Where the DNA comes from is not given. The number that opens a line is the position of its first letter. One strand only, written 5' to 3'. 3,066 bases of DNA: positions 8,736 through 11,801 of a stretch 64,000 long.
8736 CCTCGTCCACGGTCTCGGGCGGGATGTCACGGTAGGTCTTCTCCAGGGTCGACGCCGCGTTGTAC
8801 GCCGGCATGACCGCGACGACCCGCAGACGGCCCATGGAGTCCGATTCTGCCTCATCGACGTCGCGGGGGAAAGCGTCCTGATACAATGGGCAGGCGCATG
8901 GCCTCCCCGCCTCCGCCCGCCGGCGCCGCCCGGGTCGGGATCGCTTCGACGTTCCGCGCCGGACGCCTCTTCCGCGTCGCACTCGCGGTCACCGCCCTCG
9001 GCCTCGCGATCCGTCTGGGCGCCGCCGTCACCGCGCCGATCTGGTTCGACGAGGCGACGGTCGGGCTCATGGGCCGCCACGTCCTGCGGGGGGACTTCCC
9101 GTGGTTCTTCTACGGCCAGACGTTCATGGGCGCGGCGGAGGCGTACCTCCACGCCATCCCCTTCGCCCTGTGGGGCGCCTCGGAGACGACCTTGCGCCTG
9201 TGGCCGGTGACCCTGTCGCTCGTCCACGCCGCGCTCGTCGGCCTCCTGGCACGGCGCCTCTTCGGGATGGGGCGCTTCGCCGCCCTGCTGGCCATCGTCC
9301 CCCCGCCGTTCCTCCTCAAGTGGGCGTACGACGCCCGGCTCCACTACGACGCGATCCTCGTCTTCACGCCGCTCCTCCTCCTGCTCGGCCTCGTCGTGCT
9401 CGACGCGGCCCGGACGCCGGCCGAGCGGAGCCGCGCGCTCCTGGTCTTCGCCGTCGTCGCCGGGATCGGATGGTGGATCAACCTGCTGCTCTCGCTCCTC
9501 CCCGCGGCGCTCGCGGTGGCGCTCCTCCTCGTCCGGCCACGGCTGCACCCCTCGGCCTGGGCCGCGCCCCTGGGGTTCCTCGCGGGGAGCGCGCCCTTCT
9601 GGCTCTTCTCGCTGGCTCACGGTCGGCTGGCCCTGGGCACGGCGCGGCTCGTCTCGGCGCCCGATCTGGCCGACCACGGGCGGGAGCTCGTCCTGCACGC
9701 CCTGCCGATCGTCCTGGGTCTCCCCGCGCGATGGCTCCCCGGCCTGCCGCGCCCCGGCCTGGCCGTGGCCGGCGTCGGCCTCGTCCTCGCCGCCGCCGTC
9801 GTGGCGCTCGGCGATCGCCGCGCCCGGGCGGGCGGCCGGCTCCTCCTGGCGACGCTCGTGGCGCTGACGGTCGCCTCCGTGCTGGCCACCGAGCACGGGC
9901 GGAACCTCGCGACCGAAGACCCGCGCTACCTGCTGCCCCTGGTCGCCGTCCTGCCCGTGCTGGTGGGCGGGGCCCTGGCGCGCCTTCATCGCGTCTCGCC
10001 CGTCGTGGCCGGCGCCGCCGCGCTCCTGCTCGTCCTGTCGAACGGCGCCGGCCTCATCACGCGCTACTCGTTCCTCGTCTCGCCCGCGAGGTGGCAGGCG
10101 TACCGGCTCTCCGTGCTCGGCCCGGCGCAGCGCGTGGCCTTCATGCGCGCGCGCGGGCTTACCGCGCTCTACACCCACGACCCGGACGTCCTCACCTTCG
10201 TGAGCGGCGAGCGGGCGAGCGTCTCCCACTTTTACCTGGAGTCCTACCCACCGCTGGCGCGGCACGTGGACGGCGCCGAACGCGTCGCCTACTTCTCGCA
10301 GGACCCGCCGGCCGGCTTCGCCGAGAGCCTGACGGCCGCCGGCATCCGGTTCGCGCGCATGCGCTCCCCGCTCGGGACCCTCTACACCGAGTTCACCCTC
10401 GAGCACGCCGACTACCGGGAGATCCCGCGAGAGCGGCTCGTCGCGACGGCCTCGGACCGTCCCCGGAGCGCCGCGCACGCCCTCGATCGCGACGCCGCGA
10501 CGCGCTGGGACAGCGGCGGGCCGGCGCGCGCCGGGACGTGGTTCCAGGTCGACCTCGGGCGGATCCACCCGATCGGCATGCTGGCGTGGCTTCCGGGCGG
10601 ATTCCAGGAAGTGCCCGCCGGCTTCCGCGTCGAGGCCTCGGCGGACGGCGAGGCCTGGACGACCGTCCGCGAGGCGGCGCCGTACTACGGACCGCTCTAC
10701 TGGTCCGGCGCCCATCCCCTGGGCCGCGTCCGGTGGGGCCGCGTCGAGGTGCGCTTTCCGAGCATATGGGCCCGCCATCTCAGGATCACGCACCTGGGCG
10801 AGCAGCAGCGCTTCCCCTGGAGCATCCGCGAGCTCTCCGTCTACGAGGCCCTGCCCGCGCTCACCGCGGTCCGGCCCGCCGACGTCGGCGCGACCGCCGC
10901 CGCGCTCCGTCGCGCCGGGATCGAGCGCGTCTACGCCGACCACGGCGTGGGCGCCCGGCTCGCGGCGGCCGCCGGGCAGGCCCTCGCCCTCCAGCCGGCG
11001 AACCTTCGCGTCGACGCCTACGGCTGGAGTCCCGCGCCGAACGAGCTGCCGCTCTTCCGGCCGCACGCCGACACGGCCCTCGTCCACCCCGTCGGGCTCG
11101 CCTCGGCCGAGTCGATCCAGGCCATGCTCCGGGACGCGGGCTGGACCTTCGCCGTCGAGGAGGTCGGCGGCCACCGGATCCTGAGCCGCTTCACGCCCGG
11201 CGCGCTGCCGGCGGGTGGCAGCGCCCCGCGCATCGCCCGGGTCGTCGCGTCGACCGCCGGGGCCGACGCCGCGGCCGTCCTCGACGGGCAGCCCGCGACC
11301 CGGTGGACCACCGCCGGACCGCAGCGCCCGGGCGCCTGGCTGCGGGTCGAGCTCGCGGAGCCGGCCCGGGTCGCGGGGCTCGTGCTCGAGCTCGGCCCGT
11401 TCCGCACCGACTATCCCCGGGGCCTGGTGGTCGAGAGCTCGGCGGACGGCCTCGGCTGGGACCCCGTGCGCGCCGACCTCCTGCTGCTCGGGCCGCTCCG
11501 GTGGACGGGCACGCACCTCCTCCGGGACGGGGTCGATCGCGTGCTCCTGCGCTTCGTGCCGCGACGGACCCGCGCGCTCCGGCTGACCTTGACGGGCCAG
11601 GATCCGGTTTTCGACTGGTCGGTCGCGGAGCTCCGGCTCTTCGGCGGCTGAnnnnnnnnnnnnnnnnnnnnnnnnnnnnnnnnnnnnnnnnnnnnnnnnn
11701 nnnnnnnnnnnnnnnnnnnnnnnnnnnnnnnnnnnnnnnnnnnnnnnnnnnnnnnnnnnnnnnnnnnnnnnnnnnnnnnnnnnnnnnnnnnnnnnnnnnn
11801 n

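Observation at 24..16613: Stacked three-component (GT2 synthase / flippase / GT-C) lipid-linked glycosylation modules in one locus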

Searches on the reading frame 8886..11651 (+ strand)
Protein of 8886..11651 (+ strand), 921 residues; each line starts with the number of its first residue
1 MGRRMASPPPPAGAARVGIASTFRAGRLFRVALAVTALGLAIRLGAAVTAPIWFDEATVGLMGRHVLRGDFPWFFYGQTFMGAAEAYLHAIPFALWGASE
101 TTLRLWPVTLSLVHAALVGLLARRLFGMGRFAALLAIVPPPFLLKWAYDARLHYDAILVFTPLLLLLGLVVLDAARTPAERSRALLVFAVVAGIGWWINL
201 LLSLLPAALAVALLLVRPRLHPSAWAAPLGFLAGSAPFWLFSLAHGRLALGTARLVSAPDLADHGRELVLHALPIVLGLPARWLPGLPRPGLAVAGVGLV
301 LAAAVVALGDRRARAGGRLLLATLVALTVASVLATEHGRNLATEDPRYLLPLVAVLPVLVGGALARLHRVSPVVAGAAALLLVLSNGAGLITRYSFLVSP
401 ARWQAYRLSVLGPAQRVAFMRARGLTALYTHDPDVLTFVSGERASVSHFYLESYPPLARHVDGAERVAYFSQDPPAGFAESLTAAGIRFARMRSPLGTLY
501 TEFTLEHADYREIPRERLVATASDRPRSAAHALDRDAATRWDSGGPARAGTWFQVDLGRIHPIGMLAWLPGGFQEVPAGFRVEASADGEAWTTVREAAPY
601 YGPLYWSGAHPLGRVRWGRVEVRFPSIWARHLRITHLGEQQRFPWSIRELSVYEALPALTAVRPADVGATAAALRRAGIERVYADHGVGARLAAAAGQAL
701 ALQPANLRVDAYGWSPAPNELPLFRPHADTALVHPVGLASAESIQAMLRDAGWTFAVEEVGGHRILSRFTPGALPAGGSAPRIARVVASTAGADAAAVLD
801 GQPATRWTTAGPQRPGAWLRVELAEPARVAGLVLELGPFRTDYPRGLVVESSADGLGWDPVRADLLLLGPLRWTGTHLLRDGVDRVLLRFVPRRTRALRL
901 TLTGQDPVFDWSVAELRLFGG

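Call 6: search_protein_families(library=pfam, proteins=[window:8886-11651:+], max_evalue=0.01)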
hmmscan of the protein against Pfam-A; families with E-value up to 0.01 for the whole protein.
window:8886-11651:+ (921 aa): 3 families
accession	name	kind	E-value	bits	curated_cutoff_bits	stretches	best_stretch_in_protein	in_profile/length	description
PF00754.31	F5_F8_type_C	-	3.6e-23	82.5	28.2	2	526-649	11-125/127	F5/8 type C domain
PF22633.2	F5_F8_type_C_2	-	2e-12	48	27.8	2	532-597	2-68/91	NedA-like, galactose-binding domain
PF24607.1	CBM_AftD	-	0.0052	16.8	27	1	793-835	17-62/149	Arabinofuranosyltransferase D, third carbohydrate binding module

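Call 7: search_protein_families(library=ncbifam, proteins=[window:8886-11651:+], max_evalue=0.01)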
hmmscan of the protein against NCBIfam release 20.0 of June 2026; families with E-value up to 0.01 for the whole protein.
window:8886-11651:+ (921 aa): 0 families

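Call 16: find_homologous_proteins(query=window:8886-11651:+, max_evalue=1e-10)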
Query window:8886-11651:+ (921 aa): 41 proteins with E <= 1e-10 among 8000 candidates.
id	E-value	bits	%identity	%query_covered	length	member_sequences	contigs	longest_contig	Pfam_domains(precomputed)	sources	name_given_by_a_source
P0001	0.0e+0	2014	100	100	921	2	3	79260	PF00754.32,PF22633.4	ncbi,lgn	-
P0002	0.0e+0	1148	62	94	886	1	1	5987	PF00754.32,PF22633.4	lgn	-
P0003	5.3e-291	987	57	93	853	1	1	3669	PF00754.32,PF22633.4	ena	-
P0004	1.3e-284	966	55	97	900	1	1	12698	PF00754.32,PF22633.4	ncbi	-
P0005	2.8e-277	941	55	95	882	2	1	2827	PF00754.32,PF22633.4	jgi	jgi:F5/8 type C domain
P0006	4.1e-275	934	54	96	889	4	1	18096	PF00754.32,PF22633.4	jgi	jgi:hypothetical protein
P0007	5.5e-262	891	53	95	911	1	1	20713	PF00754.32,PF22633.4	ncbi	-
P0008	1.6e-259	882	52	97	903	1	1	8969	PF00754.32,PF22633.4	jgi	jgi:hypothetical protein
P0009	7.2e-259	880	52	97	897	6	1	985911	PF00754.32,PF22633.4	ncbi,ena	-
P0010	1.3e-258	879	54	94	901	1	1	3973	PF00754.32,PF22633.4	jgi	jgi:hypothetical protein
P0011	1.5e-255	869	52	95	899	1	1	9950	PF00754.32,PF22633.4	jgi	jgi:F5/8 type C domain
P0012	2.5e-254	865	51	97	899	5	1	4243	PF00754.32,PF22633.4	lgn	-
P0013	1.0e-253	863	54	94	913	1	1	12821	PF00754.32,PF22633.4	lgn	-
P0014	5.3e-253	861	52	94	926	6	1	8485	PF00754.32,PF22633.4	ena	-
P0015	6.6e-253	861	52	96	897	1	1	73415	PF00754.32,PF22633.4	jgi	jgi:hypothetical protein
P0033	1.1e-201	691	55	67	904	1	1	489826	PF00754.32,PF22633.4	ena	-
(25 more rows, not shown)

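Call 17: find_encoding_contigs(protein=P0001, flank=10000, max_places=3)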
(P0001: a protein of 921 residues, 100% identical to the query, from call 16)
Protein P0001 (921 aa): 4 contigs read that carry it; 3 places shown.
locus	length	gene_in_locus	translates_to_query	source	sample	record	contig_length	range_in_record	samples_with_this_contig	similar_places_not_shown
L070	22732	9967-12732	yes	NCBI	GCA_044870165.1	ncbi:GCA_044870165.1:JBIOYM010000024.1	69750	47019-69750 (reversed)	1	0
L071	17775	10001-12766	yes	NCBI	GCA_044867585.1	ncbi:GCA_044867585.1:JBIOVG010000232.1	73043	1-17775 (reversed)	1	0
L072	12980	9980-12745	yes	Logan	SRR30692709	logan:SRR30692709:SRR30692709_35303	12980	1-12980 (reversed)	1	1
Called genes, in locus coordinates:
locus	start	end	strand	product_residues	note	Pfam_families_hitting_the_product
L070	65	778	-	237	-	PF00535:Glycos_transf_2, PF13641:Glyco_tranf_2_3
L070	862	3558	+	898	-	PF09586:YfhO (weak)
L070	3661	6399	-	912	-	PF00754:F5_F8_type_C, PF22633:F5_F8_type_C_2, PF00754:F5_F8_type_C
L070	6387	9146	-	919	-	PF00754:F5_F8_type_C, PF22633:F5_F8_type_C_2, PF00754:F5_F8_type_C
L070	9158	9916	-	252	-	PF00535:Glycos_transf_2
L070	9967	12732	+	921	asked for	PF00754:F5_F8_type_C, PF22633:F5_F8_type_C_2 (weak), PF00754:F5_F8_type_C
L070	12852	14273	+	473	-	PF00535:Glycos_transf_2, PF13641:Glyco_tranf_2_3, PF13489:Methyltransf_23, PF08241:Methyltransf_11, PF08242:Methyltransf_12, PF13649:Methyltransf_25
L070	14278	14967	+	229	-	PF04307:YdjM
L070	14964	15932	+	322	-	PF03706:LPG_synthase_TM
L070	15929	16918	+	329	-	PF13641:Glyco_tranf_2_3, PF00535:Glycos_transf_2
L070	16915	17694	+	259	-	PF00657:Lipase_GDSL, PF13472:Lipase_GDSL_2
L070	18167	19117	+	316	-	PF01436:NHL (faint)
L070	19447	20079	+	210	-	-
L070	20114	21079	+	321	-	-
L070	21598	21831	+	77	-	-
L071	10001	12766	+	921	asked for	PF00754:F5_F8_type_C, PF22633:F5_F8_type_C_2 (weak), PF00754:F5_F8_type_C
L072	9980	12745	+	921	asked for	PF00754:F5_F8_type_C, PF22633:F5_F8_type_C_2 (weak), PF00754:F5_F8_type_C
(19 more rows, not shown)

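Call 18: find_encoding_contigs(protein=P0009, flank=10000, max_places=2)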
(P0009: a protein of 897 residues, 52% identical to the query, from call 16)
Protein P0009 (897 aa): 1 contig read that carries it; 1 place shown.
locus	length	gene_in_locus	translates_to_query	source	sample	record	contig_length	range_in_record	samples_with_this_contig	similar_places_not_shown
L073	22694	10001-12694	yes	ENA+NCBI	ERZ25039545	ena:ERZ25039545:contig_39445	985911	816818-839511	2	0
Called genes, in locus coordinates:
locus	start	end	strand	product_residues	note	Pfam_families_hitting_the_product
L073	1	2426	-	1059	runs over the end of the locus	PF00873:ACR_tran, PF03176:MMPL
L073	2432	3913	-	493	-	PF25919:BSH_CusB (faint), PF25917:BSH_RND, PF25876:HH_MFP_RND (weak), PF25944:Beta-barrel_RND, PF25967:RND-MFP_C, PF25989:YknX_C (weak)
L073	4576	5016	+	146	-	PF12680:SnoaL_2 (weak), PF13474:SnoaL_3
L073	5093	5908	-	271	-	PF08241:Methyltransf_11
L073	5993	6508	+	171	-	-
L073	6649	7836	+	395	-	PF01408:GFO_IDH_MocA, PF22725:GFO_IDH_MocA_C3 (weak)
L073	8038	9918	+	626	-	PF02730:AFOR_N, PF01314:AFOR_C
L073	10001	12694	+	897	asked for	PF00754:F5_F8_type_C, PF22633:F5_F8_type_C_2 (weak), PF00754:F5_F8_type_C, PF22633:F5_F8_type_C_2 (weak)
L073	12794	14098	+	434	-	PF00501:AMP-binding, PF14535:AMP-binding_C_2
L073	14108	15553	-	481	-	PF01663:Phosphodiest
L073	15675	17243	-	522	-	PF00890:FAD_binding_2 (faint), PF05199:GMC_oxred_C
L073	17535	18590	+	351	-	PF00535:Glycos_transf_2, PF13641:Glyco_tranf_2_3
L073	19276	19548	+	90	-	-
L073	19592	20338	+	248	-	PF13489:Methyltransf_23, PF08241:Methyltransf_11, PF13649:Methyltransf_25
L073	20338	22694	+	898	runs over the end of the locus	PF00501:AMP-binding, PF13193:AMP-binding_C, PF00550:PP-binding, PF00975:Thioesterase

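Call 21: find_encoding_contigs(protein=P0033, flank=10000, max_places=2)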
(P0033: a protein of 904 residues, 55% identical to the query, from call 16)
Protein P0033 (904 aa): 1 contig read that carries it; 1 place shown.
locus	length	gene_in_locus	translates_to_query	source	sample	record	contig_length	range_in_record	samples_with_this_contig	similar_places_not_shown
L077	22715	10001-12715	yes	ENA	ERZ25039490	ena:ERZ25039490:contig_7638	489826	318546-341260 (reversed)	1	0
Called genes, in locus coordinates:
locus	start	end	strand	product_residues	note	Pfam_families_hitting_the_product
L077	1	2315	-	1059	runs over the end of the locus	PF00873:ACR_tran, PF03176:MMPL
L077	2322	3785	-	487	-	PF25919:BSH_CusB (faint), PF25917:BSH_RND, PF25876:HH_MFP_RND (weak), PF25944:Beta-barrel_RND, PF25967:RND-MFP_C, PF25989:YknX_C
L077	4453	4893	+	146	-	PF12680:SnoaL_2 (weak), PF13474:SnoaL_3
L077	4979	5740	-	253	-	PF08241:Methyltransf_11, PF13649:Methyltransf_25 (faint)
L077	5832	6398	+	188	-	-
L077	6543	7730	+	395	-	PF01408:GFO_IDH_MocA, PF03447:NAD_binding_3 (weak), PF22725:GFO_IDH_MocA_C3 (faint)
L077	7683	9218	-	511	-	-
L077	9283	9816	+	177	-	PF01314:AFOR_C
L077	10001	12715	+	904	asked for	PF00754:F5_F8_type_C, PF22633:F5_F8_type_C_2 (weak)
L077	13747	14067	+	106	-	PF14535:AMP-binding_C_2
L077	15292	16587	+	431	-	PF01547:SBP_bac_1, PF13416:SBP_bac_8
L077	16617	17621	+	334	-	PF00528:BPD_transp_1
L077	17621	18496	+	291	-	PF00528:BPD_transp_1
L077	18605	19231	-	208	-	PF00291:PALP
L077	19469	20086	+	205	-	PF00496:SBP_bac_5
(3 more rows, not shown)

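Call 24: search_solved_structures(query=A2, max_evalue=1)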
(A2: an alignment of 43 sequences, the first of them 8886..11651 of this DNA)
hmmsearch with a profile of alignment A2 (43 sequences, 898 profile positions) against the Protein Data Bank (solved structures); distinct sequences matched with E-value up to 1: 83 (the best 60 are shown).
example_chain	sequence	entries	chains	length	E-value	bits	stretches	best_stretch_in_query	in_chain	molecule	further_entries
5zu6_A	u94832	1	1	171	3.3e-07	32.2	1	497-619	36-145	CBM32 domain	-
7d29_A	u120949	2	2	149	5.3e-07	31.5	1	498-637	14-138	AlyQ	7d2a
2jd9_A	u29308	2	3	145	8.9e-07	30.8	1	501-634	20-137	YECBM32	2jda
5zu5_A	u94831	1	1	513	1.4e-06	30.1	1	498-630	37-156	alginate lyase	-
7w12_A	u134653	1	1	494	1.6e-06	29.9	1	498-630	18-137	Alginate lyase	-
5xnr_A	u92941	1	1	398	4.4e-06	28.5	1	498-643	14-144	AlyQ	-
2wq8_A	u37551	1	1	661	9.2e-06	27.4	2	742-844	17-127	GALACTOSE OXIDASE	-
1k3i_A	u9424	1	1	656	1.2e-05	27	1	488-640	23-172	Galactose Oxidase Precursor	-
8tx6_A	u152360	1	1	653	1.3e-05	26.9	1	490-639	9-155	Galactose oxidase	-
8tx5_A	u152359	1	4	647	4.1e-05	25.2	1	490-640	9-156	Galactose oxidase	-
6xlt_A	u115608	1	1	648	4.1e-05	25.2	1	490-640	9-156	Galactose oxidase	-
9ndr_A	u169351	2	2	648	4.1e-05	25.2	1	490-640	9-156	Galactose oxidase | F5/8 type C domain-containing protein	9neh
6xlr_A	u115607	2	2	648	4.1e-05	25.2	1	490-640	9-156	Galactose oxidase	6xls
1t2x_A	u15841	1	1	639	6.3e-05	24.6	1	490-639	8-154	Galactose Oxidase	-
2eic_A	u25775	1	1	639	6.3e-05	24.6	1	490-639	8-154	Galactose oxidase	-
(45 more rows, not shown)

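Call 41: predict_structure(alignment_id=A2)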
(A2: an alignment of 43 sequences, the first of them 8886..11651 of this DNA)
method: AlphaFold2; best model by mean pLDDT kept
length: 921 residues; sequences in the alignment: 43
mean_pLDDT: 91.6   pTM: 0.86
mean pLDDT of the five models: 91.6, 90.0, 89.9, 89.6, 89.3
residues with pLDDT >= 90: 744; 70-90: 129; 50-70: 33; < 50: 15
segments of 3 or more residues with pLDDT < 50: 1-7, 13-20
pLDDT, mean of each block of 10 residues (from residue 1): 45 48 75 92 93 92 96 90 93 95 93 97 97 96 88 87 98 94 97 94 96 90 92 95 86 86 94 88 64 84 92 95 96 94 92 96 96 95 92 92 90 92 94 92 93 90 94 95 97 95 93 94 97 97 97 98 98 95 98 96 94 92 97 97 97 87 85 97 95 92 88 87 95 95 96 96 96 71 84 86 90 95 93 94 96 95 95 96 95 95 96 93 66
secondary structure, 60 per line:
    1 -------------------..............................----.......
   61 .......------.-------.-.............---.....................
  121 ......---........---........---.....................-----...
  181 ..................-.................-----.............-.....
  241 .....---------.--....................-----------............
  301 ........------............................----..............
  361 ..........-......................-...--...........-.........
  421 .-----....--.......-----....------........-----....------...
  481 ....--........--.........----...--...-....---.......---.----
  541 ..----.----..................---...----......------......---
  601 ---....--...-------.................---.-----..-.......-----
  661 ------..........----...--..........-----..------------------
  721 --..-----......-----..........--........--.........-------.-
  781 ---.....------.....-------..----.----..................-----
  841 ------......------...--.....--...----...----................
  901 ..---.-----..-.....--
elements in order (helices of 4 or more, strands of 3 or more residues): H20-49 H54-67 H84-96 H100-126 H130-137 H141-148 H152-172 H178-198 H200-216 H222-234 H236-245 H258-277 H289-308 H315-334 H336-342 H347-370 H372-393 H400-410 H412-421 E427-430 H433-439 E445-448 H455-462 E468-471 H478-484 E487-494 E497-505 E510-512 E519-522 H526-532 E552-569 E580-585 E592-597 E604-607 E610-612 E620-636 E649-655 H667-676 E681-683 H686-695 E730-735 H741-750 E753-760 E763-771 E784-788 H795-799 E818-835 E847-852 E859-861 E864-868 E871-873 E878-880 E885-902 E915-919

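Call 44: fold_search(model_id=the predicted structure, library=pdb)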
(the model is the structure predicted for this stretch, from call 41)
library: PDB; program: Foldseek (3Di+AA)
matches with E <= 10: 966; with E <= 0.001: 188
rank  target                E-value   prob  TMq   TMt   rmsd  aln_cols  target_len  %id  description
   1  6w98_A                1.4e-14  1.00  0.31  0.23  27.7      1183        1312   14  Single-Particle Cryo-EM Structure of Arabinofuranosyltransferase AftD from Mycobacteria (released 2020-05-13)
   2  6wbx                  2.5e-14  1.00  0.27  0.21  28.1      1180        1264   14  Single-Particle Cryo-EM Structure of Arabinofuranosyltransferase AftD from Mycobacteria, Mutant R1389S Class 1 (released 2020-05-13)
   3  8ayr_A                2.6e-11  1.00  0.13  0.18  23.9       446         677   17  Sialidases and Fucosidases of Akkermansia muciniphila are key for rapid growth on colonic mucin and nutrient sharing a (released 2023-03-01)
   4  6wby                  3.9e-11  1.00  0.30  0.23  26.5      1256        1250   13  Single-Particle Cryo-EM Structure of Arabinofuranosyltransferase AftD from Mycobacteria, Mutant R1389S Class 2 (released 2020-05-13)
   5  7jnd                  4.9e-11  1.00  0.14  0.29  21.8       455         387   10  The structure of CBM32-1 and CBM32-2 domains from Clostridium perfringens ZmpB (released 2021-02-03)
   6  7jnf                  9.0e-11  1.00  0.14  0.28  21.3       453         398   10  The structure of CBM32-1 and CBM32-2 domains from Clostridium perfringens ZmpB in complex with GalNAc (released 2021-02-03)
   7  7jnb                  9.4e-11  1.00  0.14  0.30  21.0       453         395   10  The structure of CBM32-1 and CBM32-2 domains from Clostridium perfringens ZmpB in complex with GalNAc (released 2021-02-03)
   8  8ayr_B                1.5e-10  1.00  0.13  0.18  23.1       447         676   16  Sialidases and Fucosidases of Akkermansia muciniphila are key for rapid growth on colonic mucin and nutrient sharing a (released 2023-03-01)
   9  7jfs                  2.6e-10  1.00  0.14  0.13  22.1       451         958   10  The structure of the CBM32-1, CBM32-2, and M60 catalytic domains from Clostridium perfringens ZmpB (released 2021-02-03)
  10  2qqm_A                8.4e-09  1.00  0.12  0.25  18.3       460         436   13  Crystal Structure of the a2b1b2 Domains from Human Neuropilin-1 (released 2007-11-20)
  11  8ivw_J                1.9e-08  1.00  0.12  0.24  19.6       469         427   12  Crystal structure of NRP2 in complex with aNRP2-10 Fab fragment (released 2023-07-12)
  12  4ag4_A                2.5e-08  1.00  0.12  0.30  21.1       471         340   13  Crystal structure of a DDR1-Fab complex (released 2012-04-18)
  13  1sdd_B                3.8e-08  1.00  0.13  0.18  17.6       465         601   12  Crystal Structure of Bovine Factor Vai (released 2004-06-29)
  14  2qqk_A                4.1e-08  1.00  0.12  0.20  18.0       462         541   12  Neuropilin-2 a1a2b1b2 Domains in Complex with a Semaphorin-Blocking Fab (released 2007-11-20)
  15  2orx                  4.1e-08  1.00  0.11  0.30  16.6       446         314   13  Structural Basis for Ligand Binding and Heparin Mediated Activation of Neuropilin (released 2007-04-03)
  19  5f15                  6.1e-08  1.00  0.35  0.56  10.2       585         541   16  Crystal Structure of ArnT from Cupriavidus metallidurans bound to Undecaprenyl phosphate (released 2016-02-17)
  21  5ezm                  9.5e-08  1.00  0.35  0.57   9.3       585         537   16  Crystal Structure of ArnT from Cupriavidus metallidurans in the apo state (released 2016-02-17)
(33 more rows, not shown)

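Call 80: search_protein_families(library=pfam, alignment_id=A5, max_evalue=0.001)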
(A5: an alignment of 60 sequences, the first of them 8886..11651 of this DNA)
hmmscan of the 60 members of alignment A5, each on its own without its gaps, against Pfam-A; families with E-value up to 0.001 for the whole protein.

A. member 1, window:8886-11651:+ (921 aa): 2 families
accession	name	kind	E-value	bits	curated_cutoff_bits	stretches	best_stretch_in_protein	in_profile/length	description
PF00754.31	F5_F8_type_C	-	3.6e-23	82.5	28.2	2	526-649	11-125/127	F5/8 type C domain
PF22633.2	F5_F8_type_C_2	-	2e-12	48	27.8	1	532-597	2-68/91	NedA-like, galactose-binding domain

B. families by the number of members that match (of 60 scanned): 13 families
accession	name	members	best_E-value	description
PF00754.31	F5_F8_type_C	54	1.3e-27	F5/8 type C domain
PF22633.2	F5_F8_type_C_2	45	8.6e-19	NedA-like, galactose-binding domain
PF13231.12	PMT_2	41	1.1e-12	Dolichyl-phosphate-mannose-protein mannosyltransferase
PF07719.23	TPR_2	4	1.5e-06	Tetratricopeptide repeat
PF13414.12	TPR_11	4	8e-06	TPR repeat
PF11028.14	TMEM260-like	3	1.1e-05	Protein O-mannosyl-transferase TMEM260-like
PF13428.12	TPR_14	2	3.6e-06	Tetratricopeptide repeat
PF12146.15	Hydrolase_4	1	2.3e-13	Serine aminopeptidase, S33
PF00561.26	Abhydrolase_1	1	7.6e-09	alpha/beta hydrolase fold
PF12697.13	Abhydrolase_6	1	1.1e-07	Alpha/beta hydrolase family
PF13176.12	TPR_7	1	0.00031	Tetratricopeptide repeat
PF24607.1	CBM_AftD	1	0.00064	Arabinofuranosyltransferase D, third carbohydrate binding module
PF13431.12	TPR_17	1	0.00091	Tetratricopeptide repeat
